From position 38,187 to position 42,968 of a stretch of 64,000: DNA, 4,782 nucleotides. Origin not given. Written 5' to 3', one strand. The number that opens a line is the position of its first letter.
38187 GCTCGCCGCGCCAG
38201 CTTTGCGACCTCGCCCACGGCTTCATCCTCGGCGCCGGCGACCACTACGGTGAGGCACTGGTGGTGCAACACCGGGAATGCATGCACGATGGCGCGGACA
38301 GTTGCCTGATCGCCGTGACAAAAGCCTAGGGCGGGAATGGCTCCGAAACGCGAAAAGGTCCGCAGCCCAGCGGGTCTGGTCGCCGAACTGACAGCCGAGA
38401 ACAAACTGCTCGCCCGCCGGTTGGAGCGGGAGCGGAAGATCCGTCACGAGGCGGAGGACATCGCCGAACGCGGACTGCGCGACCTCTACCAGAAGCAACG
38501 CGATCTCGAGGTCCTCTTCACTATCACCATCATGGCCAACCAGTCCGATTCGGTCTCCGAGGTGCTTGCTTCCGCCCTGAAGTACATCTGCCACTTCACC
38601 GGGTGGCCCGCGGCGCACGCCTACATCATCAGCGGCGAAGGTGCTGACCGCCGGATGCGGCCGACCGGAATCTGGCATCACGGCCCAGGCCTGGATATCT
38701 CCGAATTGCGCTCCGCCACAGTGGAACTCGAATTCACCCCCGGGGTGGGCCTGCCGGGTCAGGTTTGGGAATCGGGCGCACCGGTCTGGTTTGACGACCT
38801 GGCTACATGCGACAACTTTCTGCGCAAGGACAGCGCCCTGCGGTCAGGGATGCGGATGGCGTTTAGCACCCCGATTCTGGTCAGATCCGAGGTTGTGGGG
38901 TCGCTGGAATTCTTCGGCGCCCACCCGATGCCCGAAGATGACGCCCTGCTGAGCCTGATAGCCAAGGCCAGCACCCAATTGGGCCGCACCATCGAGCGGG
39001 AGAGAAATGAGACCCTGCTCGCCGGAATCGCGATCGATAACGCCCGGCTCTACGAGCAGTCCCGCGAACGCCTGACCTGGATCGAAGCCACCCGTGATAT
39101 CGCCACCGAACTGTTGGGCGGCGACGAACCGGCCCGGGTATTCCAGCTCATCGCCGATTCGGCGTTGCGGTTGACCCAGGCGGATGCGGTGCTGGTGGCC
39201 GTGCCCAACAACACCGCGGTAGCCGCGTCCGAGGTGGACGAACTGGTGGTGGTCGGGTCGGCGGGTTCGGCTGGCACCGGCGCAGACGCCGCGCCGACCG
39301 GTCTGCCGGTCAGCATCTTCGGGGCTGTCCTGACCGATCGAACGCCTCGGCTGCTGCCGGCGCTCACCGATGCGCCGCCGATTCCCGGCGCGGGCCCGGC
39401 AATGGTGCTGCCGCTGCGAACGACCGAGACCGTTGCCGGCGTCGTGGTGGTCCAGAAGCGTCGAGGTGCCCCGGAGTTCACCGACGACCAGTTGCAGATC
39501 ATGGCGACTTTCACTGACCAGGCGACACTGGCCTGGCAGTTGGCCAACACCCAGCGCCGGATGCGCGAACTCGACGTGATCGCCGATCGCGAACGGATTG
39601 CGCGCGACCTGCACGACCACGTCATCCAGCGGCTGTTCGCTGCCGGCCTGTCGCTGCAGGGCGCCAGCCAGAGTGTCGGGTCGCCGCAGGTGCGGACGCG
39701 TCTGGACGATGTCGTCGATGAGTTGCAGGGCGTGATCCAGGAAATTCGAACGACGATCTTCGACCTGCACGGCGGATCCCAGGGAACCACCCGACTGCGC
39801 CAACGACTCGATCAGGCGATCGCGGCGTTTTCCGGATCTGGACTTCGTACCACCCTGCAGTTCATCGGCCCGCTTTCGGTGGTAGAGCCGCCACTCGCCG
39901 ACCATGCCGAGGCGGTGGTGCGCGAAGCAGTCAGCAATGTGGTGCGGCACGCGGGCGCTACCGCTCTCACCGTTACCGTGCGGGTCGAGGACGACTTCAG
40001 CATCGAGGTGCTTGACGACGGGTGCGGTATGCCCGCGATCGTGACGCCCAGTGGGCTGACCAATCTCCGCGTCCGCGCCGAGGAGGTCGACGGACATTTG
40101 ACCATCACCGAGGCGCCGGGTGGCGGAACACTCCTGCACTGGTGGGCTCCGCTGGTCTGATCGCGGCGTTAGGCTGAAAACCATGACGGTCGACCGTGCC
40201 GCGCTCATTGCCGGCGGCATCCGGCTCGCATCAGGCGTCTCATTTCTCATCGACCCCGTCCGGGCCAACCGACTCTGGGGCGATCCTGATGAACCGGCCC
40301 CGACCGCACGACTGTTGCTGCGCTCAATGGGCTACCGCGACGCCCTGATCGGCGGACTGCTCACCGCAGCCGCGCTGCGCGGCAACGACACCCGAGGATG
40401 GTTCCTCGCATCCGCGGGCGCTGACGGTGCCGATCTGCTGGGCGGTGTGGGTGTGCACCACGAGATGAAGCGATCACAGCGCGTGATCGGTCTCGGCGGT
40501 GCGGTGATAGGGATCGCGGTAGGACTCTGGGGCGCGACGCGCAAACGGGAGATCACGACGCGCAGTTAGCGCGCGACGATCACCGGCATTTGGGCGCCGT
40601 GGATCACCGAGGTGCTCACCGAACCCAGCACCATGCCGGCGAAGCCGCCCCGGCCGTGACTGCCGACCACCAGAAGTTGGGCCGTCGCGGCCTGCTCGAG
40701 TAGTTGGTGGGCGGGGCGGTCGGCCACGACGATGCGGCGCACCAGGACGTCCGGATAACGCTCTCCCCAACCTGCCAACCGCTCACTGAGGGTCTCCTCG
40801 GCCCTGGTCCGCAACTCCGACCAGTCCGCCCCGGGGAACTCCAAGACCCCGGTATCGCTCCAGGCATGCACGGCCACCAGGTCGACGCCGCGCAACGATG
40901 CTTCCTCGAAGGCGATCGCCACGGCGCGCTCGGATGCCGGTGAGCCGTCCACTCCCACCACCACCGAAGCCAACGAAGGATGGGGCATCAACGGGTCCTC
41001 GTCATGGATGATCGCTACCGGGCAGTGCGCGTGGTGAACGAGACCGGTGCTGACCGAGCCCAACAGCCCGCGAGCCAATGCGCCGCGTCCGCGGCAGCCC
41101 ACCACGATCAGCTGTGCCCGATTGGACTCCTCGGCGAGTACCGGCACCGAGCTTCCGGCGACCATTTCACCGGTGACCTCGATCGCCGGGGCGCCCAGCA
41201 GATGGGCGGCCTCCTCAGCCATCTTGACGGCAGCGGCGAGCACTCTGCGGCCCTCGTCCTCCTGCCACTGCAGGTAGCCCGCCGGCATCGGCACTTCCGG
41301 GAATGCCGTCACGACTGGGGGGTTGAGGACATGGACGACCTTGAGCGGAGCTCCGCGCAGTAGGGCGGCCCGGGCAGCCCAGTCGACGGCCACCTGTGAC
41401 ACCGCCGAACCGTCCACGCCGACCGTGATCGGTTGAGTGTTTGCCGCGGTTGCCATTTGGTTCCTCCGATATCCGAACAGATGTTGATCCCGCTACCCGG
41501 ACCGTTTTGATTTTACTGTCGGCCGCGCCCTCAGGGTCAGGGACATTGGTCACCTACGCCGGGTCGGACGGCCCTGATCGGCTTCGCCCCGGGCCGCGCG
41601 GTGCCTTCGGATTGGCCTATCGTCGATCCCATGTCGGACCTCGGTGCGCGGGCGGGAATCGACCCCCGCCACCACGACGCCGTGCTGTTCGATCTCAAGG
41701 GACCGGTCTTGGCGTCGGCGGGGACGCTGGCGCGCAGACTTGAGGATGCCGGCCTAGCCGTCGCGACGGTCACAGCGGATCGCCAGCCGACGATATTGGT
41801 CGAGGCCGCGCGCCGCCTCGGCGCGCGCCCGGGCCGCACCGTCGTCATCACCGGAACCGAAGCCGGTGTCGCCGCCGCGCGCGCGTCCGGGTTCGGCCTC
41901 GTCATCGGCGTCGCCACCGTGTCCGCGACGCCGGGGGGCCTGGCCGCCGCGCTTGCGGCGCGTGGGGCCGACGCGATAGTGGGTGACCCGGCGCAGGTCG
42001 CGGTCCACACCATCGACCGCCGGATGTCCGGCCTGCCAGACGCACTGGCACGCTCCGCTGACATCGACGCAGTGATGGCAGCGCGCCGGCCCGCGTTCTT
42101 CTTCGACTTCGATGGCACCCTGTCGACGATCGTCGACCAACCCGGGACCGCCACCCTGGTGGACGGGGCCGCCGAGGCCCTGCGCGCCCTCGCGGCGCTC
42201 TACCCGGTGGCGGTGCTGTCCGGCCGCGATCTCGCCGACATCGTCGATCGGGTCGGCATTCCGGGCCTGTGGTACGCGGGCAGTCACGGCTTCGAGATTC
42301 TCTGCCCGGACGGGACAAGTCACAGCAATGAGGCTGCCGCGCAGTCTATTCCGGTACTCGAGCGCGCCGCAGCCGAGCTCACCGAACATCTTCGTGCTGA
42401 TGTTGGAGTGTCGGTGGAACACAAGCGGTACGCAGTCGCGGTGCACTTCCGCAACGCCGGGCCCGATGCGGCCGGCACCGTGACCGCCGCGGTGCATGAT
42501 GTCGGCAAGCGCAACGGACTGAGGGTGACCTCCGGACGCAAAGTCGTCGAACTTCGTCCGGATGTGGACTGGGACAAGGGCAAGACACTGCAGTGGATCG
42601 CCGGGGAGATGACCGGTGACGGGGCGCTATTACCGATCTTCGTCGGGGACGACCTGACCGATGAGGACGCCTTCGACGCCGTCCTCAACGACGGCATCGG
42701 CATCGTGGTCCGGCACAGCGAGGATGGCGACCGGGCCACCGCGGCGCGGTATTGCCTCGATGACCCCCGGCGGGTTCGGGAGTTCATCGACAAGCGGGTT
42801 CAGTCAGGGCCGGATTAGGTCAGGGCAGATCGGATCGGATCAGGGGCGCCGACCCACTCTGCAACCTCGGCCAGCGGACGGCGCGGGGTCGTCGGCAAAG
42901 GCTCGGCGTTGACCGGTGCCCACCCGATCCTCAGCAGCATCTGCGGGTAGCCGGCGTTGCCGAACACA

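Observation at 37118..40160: Stand-alone H-NOX haem sensor wired between a DevR/DosR orthologue and a DevS-like kinase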

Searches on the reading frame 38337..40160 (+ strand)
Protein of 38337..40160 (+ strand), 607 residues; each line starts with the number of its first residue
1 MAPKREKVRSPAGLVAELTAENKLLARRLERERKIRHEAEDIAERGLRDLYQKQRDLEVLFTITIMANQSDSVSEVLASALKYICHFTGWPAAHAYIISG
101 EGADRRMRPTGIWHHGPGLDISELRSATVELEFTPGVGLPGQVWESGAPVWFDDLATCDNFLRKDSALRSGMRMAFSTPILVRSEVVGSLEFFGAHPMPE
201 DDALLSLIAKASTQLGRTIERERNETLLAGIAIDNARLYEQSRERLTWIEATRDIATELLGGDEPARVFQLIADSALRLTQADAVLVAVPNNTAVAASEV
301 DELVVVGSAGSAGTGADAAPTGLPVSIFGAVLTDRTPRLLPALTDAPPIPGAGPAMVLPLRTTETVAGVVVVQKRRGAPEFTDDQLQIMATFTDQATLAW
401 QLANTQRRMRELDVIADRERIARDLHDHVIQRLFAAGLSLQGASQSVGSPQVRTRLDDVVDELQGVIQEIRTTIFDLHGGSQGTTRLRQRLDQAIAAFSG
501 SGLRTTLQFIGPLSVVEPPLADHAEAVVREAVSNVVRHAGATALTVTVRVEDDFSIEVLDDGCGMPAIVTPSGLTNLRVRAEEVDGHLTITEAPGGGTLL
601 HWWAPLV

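Call 3: search_protein_families(library=pfam, proteins=[window:38337-40160:+], max_evalue=0.01)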
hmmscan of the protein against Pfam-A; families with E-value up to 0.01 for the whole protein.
window:38337-40160:+ (607 aa): 6 families
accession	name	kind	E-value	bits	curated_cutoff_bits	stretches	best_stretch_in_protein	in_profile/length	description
PF13185.12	GAF_2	-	3.6e-19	69.7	28.6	2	71-220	2-136/136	GAF domain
PF01590.32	GAF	-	7.2e-17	62.6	22.4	2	266-399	3-132/133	GAF domain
PF07730.19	HisKA_3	-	2e-13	51.1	24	1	418-478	2-64/68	Histidine kinase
PF02518.31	HATPase_c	-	3.4e-10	40.8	26.4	1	522-606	4-109/111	Histidine kinase-, DNA gyrase B-, and HSP90-like ATPase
PF13492.12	GAF_3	-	2.6e-08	34.8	27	1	351-398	79-125/129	GAF domain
PF13581.12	HATPase_c_2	-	0.0018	18.7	27.4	1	516-565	24-78/127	Histidine kinase-like ATPase domain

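Call 4: search_protein_families(library=ncbifam, proteins=[window:38337-40160:+], max_evalue=0.01)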
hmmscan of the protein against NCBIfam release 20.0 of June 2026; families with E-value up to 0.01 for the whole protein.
window:38337-40160:+ (607 aa): 8 families
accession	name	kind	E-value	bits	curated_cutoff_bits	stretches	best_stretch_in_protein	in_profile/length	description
NF007896.0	PRK10600.1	equivalog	1.2e-21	77.1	578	1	359-598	333-577/598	nitrate/nitrite two-component system sensor histidine kinase NarX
NF047786.1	his_kin_MadS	equivalog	5.1e-19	68.7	500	1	394-600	203-429/434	MadS family sensor histidine kinase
NF052531.1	Strep_LiaS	equivalog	3.4e-17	62.7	450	1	385-606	99-327/328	envelope stress sensor histidine kinase LiaS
NF052443.1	SensHisKinMctS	equivalog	1.1e-16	60.2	700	1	416-599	249-442/457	two-component system sensor histidine kinase MctS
NF008184.0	PRK10935.1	equivalog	3.9e-15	55.5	553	1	359-600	310-553/565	nitrate/nitrite two-component system sensor histidine kinase NarQ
NF008649.0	PRK11644.1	equivalog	2.4e-07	29.9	408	1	418-595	304-487/499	signal transduction histidine-protein kinase/phosphatase UhpB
NF047322.1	HK_morpho_MacS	equivalog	1.7e-06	27.5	300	1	407-568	172-322/367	MacS family sensor histidine kinase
NF000951.0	PRK00095.2-1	equivalog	0.0035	16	391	1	522-567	23-66/559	DNA mismatch repair endonuclease MutL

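Call 6: search_solved_structures(query=window:38337-40160:+, max_evalue=0.01, show_alignments=4)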
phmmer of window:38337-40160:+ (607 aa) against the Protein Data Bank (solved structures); distinct sequences matched with E-value up to 0.01: 10.
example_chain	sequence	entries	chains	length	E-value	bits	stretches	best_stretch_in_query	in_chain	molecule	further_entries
3zxo_A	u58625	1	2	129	1.2e-42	149.6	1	484-606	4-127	REDOX SENSOR HISTIDINE KINASE RESPONSE REGULATOR DEVS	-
8sbm_A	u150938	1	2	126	7.2e-42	147.1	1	485-606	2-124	GAF domain-containing protein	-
3zxq_A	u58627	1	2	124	1.3e-36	129.7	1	485-606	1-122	HYPOXIA SENSOR HISTIDINE KINASE RESPONSE REGULATOR DOST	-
2vjw_A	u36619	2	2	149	2.4e-31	112.3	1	264-417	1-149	GAF FAMILY PROTEIN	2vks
4gt8_A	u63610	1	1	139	4.3e-07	32.3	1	519-606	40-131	Sensor protein vraS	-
3gig_A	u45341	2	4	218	1.2e-06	30.8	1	398-593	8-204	Sensor histidine kinase desK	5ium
7ssj_A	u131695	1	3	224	1.5e-06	30.5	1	400-592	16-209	Sensor histidine kinase DesK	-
3gie_A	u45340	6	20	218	1.5e-05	27.1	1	398-593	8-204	Sensor histidine kinase desK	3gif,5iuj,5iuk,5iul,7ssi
3ehh_A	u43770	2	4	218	9.1e-05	24.6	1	398-592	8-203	Sensor kinase (YocF protein)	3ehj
3ehf_A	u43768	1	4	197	0.00013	24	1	416-593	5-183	Sensor kinase (YocF protein)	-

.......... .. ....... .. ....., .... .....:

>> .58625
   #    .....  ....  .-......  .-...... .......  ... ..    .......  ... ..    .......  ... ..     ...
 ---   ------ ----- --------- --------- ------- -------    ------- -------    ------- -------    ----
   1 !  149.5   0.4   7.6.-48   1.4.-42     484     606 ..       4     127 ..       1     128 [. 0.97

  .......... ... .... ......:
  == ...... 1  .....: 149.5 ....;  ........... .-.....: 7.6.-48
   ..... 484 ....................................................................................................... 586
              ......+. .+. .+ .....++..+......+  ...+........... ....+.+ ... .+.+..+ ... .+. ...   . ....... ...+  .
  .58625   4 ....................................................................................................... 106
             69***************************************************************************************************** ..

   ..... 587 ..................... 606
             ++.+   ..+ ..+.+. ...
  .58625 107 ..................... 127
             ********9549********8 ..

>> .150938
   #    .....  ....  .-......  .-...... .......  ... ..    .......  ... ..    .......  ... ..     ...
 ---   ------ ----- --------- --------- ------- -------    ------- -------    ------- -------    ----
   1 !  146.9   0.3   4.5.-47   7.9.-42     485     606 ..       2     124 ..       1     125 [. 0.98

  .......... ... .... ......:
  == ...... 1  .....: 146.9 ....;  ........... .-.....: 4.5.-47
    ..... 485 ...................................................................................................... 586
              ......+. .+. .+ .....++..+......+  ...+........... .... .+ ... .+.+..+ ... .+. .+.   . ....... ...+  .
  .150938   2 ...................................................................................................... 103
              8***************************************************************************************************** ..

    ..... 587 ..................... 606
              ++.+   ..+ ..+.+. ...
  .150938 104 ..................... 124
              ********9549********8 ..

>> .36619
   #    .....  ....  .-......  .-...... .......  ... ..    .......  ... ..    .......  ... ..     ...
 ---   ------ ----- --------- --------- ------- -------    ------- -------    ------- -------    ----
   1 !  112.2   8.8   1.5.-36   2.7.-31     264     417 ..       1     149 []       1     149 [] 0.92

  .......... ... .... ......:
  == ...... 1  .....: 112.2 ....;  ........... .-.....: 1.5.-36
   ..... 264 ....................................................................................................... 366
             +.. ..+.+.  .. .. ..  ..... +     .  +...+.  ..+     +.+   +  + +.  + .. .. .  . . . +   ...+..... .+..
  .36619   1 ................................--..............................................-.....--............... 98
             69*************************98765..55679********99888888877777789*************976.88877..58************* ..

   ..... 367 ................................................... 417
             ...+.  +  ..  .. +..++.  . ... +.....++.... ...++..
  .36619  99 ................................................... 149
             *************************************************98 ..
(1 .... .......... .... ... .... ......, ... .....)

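Call 44: find_homologous_proteins(query=window:38337-40160:+, max_evalue=1e-30)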
Query window:38337-40160:+ (607 aa): 6020 proteins with E <= 1e-30 among 8000 candidates; the best 120 are listed.
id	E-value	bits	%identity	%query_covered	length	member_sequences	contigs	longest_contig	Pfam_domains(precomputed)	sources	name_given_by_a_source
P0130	0.0e+0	1326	100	100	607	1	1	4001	PF13185.13,PF01590.33,PF07730.20,PF02518.32,PF13492.13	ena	-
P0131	0.0e+0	1318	99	100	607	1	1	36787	PF13185.13,PF01590.33,PF07730.20,PF02518.32,PF13492.13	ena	-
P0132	0.0e+0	1317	99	100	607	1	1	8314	PF13185.13,PF01590.33,PF07730.20,PF02518.32,PF13492.13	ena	-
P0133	0.0e+0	1316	99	100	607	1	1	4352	PF13185.13,PF01590.33,PF07730.20,PF02518.32,PF13492.13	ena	-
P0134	0.0e+0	1315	99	100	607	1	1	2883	PF13185.13,PF01590.33,PF07730.20,PF02518.32,PF13492.13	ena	-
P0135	0.0e+0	1315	99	100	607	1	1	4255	PF13185.13,PF01590.33,PF07730.20,PF02518.32,PF13492.13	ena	-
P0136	0.0e+0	1314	99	100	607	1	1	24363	PF13185.13,PF01590.33,PF07730.20,PF02518.32,PF13492.13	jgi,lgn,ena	jgi:signal transduction histidine kinase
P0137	0.0e+0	1312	99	100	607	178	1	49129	PF13185.13,PF01590.33,PF07730.20,PF02518.32,PF13492.13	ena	-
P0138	0.0e+0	1312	99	100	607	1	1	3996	PF13185.13,PF01590.33,PF07730.20,PF02518.32,PF13492.13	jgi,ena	jgi:signal transduction histidine kinase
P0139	0.0e+0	1305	98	100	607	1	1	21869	PF13185.13,PF01590.33,PF07730.20,PF02518.32,PF13492.13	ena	-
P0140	0.0e+0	1303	98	100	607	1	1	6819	PF13185.13,PF01590.33,PF07730.20,PF02518.32,PF13492.13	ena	-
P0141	0.0e+0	1266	96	100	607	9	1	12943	PF13185.13,PF01590.33,PF07730.20,PF02518.32,PF13492.13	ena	-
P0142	0.0e+0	1116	85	100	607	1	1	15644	PF13185.13,PF01590.33,PF07730.20,PF02518.32,PF13492.13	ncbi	-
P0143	0.0e+0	1107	82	100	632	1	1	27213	PF13185.13,PF01590.33,PF07730.20,PF02518.32,PF13492.13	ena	-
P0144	0.0e+0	1105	85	100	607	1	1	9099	PF13185.13,PF01590.33,PF07730.20,PF02518.32,PF13492.13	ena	-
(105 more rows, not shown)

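Call 64: predict_structure(alignment_id=A3)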
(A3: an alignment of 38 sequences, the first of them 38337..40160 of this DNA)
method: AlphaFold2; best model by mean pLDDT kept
length: 607 residues; sequences in the alignment: 38
mean_pLDDT: 78.1   pTM: 0.36
mean pLDDT of the five models: 78.1, 76.0, 74.8, 72.0, 71.9
residues with pLDDT >= 90: 104; 70-90: 365; 50-70: 108; < 50: 30
segments of 3 or more residues with pLDDT < 50: 1-8, 227-239, 480-484, 568-570
pLDDT, mean of each block of 10 residues (from residue 1): 45 77 85 77 66 74 75 85 89 91 87 89 91 91 92 90 92 93 88 90 85 82 55 44 64 68 71 88 86 64 81 60 72 85 69 86 81 86 87 84 71 66 71 76 76 78 72 62 62 79 83 80 85 78 87 89 58 73 87 80 87
secondary structure, 60 per line:
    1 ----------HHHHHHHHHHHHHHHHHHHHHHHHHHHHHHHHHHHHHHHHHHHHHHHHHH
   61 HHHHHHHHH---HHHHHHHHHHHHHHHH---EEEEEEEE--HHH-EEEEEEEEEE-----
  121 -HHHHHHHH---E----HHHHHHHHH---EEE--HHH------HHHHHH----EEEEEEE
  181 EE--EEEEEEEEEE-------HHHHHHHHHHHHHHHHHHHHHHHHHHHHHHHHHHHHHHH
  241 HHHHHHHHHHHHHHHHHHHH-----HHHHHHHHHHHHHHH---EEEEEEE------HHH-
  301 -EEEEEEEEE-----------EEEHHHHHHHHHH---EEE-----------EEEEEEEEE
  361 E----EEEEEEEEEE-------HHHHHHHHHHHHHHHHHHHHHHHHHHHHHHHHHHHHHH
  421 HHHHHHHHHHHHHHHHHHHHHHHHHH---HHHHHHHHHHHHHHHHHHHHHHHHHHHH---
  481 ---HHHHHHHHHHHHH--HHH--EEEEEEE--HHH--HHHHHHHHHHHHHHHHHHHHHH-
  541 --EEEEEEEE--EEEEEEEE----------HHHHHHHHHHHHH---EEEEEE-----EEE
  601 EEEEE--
elements in order: H11-69 H73-88 E92-99 E106-115 H122-129 H138-146 E150-152 H164-169 E174-182 E185-194 H202-260 H266-280 E284-290 E302-310 E322-324 H325-334 E338-340 E352-361 E366-375 H383-446 H450-477 H484-496 E504-510 H518-539 E543-550 E553-560 H571-583 E587-592 E598-605

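Call 68: fold_search(model_id=the predicted structure, library=pdb)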
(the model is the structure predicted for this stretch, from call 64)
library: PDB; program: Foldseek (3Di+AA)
matches with E <= 10: 1023; with E <= 0.001: 672
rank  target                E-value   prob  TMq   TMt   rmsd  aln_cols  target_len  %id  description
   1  9eut_A                1.6e-19  1.00  0.22  0.19  22.6       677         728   12  Cryo-EM structure of the full-length Pseudomonas aeruginosa bacteriophytochrome in its Pr state (released 2024-09-04)
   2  8upk_A                2.8e-15  1.00  0.21  0.17  23.8       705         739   13  Pr/Pfr heterodimer (hybrid) state of Stigmatella aurantiaca bacteriophytochrome 2 (released 2024-09-25)
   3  3lfv_A                4.0e-14  1.00  0.22  0.33  15.8       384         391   14  crystal structure of unliganded PDE5A GAF domain (released 2010-09-22)
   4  8isi_A                8.7e-14  1.00  0.22  0.16  32.0       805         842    8  Photochromobilin-free form of Arabidopsis thaliana phytochrome A - apo-AtphyA (released 2023-08-09)
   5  8isi_B                2.9e-13  1.00  0.21  0.16  33.0       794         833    9  Photochromobilin-free form of Arabidopsis thaliana phytochrome A - apo-AtphyA (released 2023-08-09)
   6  9cxh_B                6.7e-13  1.00  0.25  0.20  22.1       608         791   11  Structure of PDE6C in complex with the rod inhibitory p gamma subunit in the presence of cGMP (released 2024-12-18)
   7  3zxo_A                7.8e-13  1.00  0.19  0.85   2.7       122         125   63  CRYSTAL STRUCTURE OF THE MUTANT ATP-BINDING DOMAIN OF MYCOBACTERIUM TUBERCULOSIS DOSS (released 2011-08-24)
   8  9cxi_B                8.2e-13  1.00  0.24  0.19  22.1       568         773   10  Structure of PDE6C in complex with the rod inhibitory p gamma subunit in the absence of added cGMP (released 2024-12-18)
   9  9cxi_A                1.0e-12  1.00  0.23  0.19  22.1       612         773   10  Structure of PDE6C in complex with the rod inhibitory p gamma subunit in the absence of added cGMP (released 2024-12-18)
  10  8iff_A                1.3e-12  1.00  0.22  0.16  32.8       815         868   10  Cryo-EM structure of Arabidopsis phytochrome A. (released 2023-08-02)
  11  8f5z_B                1.5e-12  1.00  0.22  0.16  33.9       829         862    9  Composite map of CryoEM structure of Arabidopsis thaliana phytochrome A (released 2023-06-28)
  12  3ibj_A                1.5e-12  1.00  0.22  0.21  16.8       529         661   15  X-ray structure of PDE2A (released 2009-10-27)
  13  9a5d_A                1.5e-12  1.00  0.16  0.16  39.7       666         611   11  Integrative model of WALK-YYCH by crosslinking MS and deep learning (released 2024-09-18)
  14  8isj_B                1.6e-12  1.00  0.21  0.16  34.4       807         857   10  Pr conformer of Arabidopsis thaliana phytochrome A - AtphyA-Pr (released 2023-08-09)
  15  3mf0_A                1.8e-12  1.00  0.22  0.34  16.2       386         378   15  Crystal structure of PDE5A GAF domain (89-518) (released 2010-09-22)
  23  3zxo_B                7.4e-12  1.00  0.19  0.87   2.5       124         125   64  CRYSTAL STRUCTURE OF THE MUTANT ATP-BINDING DOMAIN OF MYCOBACTERIUM TUBERCULOSIS DOSS (released 2011-08-24)
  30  2vjw                  1.5e-11  1.00  0.21  0.88   2.3       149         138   47  crystal structure of the second GAF domain of DevS from Mycobacterium smegmatis (released 2008-08-26)
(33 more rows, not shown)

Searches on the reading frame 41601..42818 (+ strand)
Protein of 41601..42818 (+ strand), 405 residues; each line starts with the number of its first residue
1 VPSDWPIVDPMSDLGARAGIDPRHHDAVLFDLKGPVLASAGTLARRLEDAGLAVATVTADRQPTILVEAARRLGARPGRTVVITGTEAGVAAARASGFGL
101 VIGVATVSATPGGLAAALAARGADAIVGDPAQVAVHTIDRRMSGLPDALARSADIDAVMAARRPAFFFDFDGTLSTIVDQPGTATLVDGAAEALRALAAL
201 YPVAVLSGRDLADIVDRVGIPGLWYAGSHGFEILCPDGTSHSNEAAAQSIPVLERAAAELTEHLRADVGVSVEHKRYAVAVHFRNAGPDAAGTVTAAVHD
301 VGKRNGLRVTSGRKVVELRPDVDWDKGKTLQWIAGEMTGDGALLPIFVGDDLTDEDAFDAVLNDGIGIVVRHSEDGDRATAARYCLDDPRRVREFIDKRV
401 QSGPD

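Call 3: search_protein_families(library=pfam, proteins=[window:41601-42818:+], max_evalue=0.01)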
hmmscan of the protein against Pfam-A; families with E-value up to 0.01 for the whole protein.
window:41601-42818:+ (405 aa): 2 families
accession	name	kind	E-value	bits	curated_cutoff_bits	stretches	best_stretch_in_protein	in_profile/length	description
PF02358.22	Trehalose_PPase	-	8.9e-59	198.9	27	1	167-389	1-234/235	Trehalose-phosphatase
PF19135.5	DUF5818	-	0.0064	16.5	27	0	66-90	22-46/57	Protein of unknown function (DUF5818)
